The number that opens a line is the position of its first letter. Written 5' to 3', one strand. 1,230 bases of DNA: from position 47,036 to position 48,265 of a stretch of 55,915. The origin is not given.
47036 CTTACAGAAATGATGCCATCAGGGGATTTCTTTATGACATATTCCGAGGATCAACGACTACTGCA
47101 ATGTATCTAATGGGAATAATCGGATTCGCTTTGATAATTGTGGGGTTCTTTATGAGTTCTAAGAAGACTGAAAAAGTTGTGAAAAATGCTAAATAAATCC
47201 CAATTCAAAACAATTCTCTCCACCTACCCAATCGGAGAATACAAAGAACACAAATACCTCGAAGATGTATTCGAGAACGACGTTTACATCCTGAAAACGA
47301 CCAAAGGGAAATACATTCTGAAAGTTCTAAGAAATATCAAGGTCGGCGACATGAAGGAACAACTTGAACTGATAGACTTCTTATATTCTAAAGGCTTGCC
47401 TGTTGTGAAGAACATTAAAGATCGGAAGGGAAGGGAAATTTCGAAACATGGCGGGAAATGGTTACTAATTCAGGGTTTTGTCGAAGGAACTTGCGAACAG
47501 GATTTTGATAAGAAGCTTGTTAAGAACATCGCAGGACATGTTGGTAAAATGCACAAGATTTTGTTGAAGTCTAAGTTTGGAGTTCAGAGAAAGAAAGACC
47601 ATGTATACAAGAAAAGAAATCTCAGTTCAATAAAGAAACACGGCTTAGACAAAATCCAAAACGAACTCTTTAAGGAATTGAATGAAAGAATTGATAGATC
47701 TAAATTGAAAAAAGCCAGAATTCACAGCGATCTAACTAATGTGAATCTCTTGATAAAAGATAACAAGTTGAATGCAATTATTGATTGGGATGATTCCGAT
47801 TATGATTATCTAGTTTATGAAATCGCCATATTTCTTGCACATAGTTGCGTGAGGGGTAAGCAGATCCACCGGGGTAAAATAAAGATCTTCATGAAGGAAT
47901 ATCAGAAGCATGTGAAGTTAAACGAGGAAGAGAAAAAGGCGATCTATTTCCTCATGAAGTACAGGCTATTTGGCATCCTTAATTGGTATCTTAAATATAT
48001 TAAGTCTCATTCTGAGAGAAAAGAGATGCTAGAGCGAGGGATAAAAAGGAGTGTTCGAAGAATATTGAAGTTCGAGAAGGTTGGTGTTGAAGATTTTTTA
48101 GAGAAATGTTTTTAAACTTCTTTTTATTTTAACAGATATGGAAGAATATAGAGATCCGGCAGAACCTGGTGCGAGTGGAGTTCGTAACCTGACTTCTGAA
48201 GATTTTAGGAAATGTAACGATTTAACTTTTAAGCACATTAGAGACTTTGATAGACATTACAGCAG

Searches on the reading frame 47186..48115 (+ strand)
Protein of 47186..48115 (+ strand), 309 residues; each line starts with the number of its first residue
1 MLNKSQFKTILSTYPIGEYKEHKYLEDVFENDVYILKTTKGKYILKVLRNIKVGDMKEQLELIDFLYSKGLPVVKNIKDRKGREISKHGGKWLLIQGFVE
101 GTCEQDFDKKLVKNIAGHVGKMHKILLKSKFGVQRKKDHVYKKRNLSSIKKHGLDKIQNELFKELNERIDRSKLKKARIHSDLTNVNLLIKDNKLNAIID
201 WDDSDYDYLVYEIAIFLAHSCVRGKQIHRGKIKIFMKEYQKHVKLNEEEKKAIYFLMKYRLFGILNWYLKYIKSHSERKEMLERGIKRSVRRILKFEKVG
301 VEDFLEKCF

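Call 47: search_protein_families(library=pfam, proteins=[window:47186-48115:+], max_evalue=0.001)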
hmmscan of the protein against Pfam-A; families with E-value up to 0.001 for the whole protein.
window:47186-48115:+ (309 aa): 2 families
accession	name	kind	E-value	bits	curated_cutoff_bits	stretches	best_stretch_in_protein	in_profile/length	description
PF01636.29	APH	-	1.3e-19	71.4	23.2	1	25-221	5-214/239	Phosphotransferase enzyme family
PF01633.27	Choline_kinase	-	2.3e-05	24.3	29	1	108-240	85-227/300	Choline/ethanolamine kinase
